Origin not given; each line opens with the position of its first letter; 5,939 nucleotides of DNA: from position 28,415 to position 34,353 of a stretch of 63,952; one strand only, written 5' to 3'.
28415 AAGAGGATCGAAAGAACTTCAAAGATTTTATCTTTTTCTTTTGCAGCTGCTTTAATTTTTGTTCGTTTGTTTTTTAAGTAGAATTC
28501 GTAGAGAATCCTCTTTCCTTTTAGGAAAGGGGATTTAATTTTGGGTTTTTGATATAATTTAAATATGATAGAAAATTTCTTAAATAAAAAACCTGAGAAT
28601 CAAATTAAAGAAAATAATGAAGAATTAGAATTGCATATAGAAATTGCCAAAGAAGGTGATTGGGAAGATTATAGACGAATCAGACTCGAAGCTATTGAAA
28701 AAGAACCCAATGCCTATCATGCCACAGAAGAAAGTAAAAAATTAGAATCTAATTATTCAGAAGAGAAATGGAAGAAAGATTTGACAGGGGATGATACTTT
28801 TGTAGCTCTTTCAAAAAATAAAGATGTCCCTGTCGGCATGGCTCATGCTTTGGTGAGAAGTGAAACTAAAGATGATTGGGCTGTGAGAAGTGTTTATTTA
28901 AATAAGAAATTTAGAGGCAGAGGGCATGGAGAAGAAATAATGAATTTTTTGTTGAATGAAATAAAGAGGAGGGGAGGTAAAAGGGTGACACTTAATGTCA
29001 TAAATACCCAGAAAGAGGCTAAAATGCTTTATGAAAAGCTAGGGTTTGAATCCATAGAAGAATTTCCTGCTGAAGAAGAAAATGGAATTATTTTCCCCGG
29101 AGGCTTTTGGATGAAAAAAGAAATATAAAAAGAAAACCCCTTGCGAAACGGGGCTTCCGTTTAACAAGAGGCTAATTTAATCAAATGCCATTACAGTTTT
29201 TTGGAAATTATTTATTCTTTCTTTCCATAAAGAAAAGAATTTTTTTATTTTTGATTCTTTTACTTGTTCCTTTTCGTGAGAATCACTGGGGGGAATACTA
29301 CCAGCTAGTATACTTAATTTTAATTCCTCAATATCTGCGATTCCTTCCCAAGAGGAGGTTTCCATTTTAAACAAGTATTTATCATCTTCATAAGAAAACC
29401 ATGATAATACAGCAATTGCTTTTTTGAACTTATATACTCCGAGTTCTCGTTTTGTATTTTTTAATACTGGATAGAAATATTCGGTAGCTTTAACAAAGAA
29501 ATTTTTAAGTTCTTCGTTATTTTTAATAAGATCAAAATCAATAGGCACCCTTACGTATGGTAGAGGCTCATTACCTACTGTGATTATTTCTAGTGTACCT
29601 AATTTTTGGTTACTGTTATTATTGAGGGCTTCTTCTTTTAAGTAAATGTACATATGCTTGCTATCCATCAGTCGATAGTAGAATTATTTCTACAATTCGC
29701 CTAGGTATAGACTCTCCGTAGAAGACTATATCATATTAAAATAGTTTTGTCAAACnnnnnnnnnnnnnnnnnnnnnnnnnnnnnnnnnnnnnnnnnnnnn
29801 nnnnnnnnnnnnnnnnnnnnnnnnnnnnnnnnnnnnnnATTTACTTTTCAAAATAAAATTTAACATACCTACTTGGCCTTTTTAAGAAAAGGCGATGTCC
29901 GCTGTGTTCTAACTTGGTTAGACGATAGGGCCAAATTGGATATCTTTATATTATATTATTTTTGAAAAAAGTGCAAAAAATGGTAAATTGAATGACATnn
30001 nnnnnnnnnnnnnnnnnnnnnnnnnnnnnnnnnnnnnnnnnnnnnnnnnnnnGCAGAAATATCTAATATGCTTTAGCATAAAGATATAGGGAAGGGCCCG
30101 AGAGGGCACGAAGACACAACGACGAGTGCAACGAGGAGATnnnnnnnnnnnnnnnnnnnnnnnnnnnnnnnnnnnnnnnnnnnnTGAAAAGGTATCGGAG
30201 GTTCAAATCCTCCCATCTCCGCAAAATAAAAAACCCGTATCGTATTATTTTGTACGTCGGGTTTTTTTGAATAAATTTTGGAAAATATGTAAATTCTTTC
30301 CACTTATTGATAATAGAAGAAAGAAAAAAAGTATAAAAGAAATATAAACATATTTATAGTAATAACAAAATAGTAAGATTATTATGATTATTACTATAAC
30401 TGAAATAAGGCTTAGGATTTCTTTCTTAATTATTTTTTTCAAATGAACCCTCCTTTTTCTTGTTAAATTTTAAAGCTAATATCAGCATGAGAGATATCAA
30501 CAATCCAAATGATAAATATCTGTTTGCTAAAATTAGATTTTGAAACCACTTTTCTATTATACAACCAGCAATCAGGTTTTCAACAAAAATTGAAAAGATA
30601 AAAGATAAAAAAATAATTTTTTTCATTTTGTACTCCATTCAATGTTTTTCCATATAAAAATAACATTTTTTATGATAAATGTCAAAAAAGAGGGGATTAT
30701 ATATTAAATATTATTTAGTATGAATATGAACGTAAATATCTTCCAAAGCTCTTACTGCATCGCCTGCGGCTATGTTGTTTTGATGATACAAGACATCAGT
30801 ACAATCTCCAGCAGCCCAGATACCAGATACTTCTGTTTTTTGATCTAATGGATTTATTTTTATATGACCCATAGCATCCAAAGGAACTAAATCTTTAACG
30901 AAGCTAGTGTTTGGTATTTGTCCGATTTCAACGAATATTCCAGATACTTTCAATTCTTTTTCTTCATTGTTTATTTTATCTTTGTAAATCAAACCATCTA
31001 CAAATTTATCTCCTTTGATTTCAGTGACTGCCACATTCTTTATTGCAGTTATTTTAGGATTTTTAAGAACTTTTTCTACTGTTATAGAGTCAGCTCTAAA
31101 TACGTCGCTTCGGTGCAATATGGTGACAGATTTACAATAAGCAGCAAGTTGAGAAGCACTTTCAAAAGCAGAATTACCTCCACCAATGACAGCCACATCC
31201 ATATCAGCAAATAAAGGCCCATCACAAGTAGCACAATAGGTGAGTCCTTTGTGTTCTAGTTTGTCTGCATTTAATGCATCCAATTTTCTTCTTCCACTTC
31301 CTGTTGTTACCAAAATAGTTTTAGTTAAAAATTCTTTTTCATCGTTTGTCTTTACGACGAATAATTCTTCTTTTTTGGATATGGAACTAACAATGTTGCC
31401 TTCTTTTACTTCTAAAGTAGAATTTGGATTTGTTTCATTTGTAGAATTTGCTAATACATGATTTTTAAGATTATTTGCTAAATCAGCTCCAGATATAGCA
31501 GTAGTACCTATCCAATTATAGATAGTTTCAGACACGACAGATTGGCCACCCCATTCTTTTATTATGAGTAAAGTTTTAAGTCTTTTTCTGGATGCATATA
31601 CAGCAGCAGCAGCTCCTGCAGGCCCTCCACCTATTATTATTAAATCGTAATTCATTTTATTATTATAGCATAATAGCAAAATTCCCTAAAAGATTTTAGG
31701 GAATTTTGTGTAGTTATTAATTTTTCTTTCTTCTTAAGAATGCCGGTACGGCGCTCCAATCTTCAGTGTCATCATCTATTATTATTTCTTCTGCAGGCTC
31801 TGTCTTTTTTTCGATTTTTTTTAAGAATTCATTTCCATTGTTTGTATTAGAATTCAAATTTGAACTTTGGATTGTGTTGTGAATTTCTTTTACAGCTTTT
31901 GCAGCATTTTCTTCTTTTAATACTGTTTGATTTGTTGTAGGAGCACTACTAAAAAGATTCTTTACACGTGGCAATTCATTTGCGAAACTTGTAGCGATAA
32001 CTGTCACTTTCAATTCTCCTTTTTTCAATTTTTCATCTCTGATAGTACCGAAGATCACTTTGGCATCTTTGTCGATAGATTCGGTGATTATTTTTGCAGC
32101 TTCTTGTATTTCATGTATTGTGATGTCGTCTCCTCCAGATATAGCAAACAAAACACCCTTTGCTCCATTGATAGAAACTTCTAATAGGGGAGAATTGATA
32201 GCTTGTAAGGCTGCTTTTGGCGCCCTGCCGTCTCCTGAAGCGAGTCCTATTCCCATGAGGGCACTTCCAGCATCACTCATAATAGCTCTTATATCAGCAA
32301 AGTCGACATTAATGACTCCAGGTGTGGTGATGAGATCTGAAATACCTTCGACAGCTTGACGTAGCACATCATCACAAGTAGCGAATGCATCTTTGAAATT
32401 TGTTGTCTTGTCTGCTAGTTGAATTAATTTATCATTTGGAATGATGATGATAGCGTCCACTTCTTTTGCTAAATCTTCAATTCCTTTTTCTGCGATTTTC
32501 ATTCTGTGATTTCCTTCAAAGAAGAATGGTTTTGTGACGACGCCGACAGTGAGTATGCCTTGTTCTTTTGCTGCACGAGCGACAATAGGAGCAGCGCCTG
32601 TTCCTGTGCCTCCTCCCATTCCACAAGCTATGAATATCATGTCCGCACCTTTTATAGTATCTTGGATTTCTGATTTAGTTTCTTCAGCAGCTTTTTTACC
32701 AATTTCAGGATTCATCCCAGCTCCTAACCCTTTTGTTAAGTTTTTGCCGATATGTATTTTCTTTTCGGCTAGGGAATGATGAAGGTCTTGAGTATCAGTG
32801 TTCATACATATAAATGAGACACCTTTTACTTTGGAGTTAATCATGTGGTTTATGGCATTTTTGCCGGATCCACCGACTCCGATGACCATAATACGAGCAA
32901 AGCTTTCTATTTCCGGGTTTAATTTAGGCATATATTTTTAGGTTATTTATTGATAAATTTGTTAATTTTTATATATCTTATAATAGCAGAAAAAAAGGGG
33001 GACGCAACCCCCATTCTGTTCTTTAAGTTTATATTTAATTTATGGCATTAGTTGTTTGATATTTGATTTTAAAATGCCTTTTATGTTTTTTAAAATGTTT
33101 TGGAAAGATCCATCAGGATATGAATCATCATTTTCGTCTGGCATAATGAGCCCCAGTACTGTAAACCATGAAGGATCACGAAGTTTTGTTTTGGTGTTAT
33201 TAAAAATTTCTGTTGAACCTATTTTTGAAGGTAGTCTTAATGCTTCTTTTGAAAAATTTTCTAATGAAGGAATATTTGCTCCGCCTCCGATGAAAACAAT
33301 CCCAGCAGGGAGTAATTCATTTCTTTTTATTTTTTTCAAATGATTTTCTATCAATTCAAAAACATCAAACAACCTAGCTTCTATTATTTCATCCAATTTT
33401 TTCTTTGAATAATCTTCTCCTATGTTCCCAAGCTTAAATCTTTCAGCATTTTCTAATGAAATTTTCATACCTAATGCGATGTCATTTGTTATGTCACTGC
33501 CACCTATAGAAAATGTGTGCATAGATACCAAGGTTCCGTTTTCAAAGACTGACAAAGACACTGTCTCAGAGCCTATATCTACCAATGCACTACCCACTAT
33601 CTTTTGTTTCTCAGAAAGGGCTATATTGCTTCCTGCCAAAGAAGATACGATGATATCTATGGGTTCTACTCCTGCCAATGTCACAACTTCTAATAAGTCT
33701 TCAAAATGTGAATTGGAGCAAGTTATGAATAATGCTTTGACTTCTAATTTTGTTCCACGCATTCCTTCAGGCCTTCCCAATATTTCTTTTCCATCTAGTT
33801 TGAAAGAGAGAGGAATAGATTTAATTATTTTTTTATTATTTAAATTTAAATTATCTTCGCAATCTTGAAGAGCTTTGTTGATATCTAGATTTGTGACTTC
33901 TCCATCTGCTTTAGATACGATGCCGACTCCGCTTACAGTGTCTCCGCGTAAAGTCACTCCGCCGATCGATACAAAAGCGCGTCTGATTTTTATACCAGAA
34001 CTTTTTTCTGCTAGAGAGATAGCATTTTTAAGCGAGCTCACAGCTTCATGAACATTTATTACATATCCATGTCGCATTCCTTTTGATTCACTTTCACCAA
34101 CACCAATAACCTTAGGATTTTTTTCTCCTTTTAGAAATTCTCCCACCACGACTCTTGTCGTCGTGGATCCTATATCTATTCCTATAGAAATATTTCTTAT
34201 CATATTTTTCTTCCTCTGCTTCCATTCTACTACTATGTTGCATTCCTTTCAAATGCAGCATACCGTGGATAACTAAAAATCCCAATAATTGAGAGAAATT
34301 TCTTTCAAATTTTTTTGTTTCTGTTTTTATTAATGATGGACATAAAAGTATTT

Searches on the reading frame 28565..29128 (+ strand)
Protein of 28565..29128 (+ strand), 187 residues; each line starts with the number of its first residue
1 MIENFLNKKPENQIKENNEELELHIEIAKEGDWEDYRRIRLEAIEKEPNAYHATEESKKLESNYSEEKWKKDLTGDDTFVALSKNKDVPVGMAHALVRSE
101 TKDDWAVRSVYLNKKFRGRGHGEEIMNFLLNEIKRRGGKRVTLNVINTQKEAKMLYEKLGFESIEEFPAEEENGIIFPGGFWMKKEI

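Call 96: search_protein_families(library=pfam, proteins=[window:28565-29128:+], max_evalue=0.00001)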
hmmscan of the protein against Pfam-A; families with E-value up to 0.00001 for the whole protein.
window:28565-29128:+ (187 aa): 4 families
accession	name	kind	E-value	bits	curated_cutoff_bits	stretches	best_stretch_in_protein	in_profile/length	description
PF00583.31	Acetyltransf_1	-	1.6e-14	54.6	20.7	1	61-161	19-116/116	Acetyltransferase (GNAT) family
PF13673.13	Acetyltransf_10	-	6.9e-13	49.1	23.6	1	55-177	8-121/128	Acetyltransferase (GNAT) domain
PF13508.13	Acetyltransf_7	-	2.3e-11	44.4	27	1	77-162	4-83/84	Acetyltransferase (GNAT) domain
PF08445.16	FR47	-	1.4e-08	35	22.1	1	104-165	21-81/86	FR47-like protein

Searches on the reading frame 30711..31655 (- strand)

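Call 95: search_protein_families(library=pfam, proteins=[window:30711-31655:-], max_evalue=0.00001)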
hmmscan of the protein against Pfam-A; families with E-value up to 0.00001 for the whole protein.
window:30711-31655:- (314 aa): 7 families
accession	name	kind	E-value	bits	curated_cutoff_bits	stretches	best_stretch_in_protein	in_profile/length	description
PF07992.20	Pyr_redox_2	-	1.2e-40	140.2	26.1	1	3-292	1-283/291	Pyridine nucleotide-disulphide oxidoreductase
PF13738.12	Pyr_redox_3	-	1.2e-25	90.8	30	1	6-283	1-305/305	Pyridine nucleotide-disulphide oxidoreductase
PF00070.33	Pyr_redox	-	4.2e-12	46.8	22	1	154-217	2-70/82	Pyridine nucleotide-disulphide oxidoreductase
PF01134.28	GIDA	-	3.4e-09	36.7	22.1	0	4-34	1-31/391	Glucose inhibited division protein A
PF00890.30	FAD_binding_2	-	1.3e-08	34.9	20.4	0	4-52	1-51/414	FAD binding domain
PF12831.13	FAD_oxidored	-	2.6e-08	34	27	1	4-38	1-37/416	FAD dependent oxidoreductase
PF03486.20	HI0933_like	-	1.6e-07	31.4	50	0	4-31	2-29/244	HI0933-like protein Rossmann domain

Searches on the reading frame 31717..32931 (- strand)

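Call 95: search_protein_families(library=pfam, proteins=[window:31717-32931:-], max_evalue=0.00001)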
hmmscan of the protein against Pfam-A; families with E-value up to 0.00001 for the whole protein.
window:31717-32931:- (404 aa): 2 families
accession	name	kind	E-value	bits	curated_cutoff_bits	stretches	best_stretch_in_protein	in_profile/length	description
PF00091.31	Tubulin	-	3.7e-49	168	33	1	13-173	1-189/190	Tubulin/FtsZ family, GTPase domain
PF12327.13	FtsZ_C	-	3.2e-30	104.7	27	1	222-316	1-94/95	FtsZ family, C-terminal domain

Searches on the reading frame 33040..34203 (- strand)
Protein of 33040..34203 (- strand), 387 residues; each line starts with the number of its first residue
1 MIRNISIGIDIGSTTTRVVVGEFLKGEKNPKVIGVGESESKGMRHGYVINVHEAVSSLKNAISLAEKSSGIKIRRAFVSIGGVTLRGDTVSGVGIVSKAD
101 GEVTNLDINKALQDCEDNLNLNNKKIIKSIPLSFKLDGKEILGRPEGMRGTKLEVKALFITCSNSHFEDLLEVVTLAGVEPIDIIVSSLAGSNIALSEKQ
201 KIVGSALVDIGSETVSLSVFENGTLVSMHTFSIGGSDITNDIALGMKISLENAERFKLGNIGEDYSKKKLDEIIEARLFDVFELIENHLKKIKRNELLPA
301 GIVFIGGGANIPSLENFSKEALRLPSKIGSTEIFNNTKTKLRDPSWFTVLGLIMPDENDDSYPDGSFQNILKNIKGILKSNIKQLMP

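Call 95: search_protein_families(library=pfam, proteins=[window:33040-34203:-], max_evalue=0.00001)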
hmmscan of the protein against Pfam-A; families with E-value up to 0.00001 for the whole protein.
window:33040-34203:- (387 aa): 4 families
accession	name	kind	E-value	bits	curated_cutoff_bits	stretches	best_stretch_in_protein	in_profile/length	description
PF14450.12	FtsA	-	1.2e-26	94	31.8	1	206-351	1-127/127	Cell division protein FtsA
PF11104.14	PilM_2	-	6.2e-13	48.8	27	1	156-328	127-304/340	Type IV pilus assembly protein PilM;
PF02491.25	SHS2_FTSA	-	9.4e-12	45.6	25.4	1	85-161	4-79/79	SHS2 domain inserted in FTSA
PF06277.17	EutA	-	5.2e-07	29.4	27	0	173-242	115-182/475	Ethanolamine utilisation protein EutA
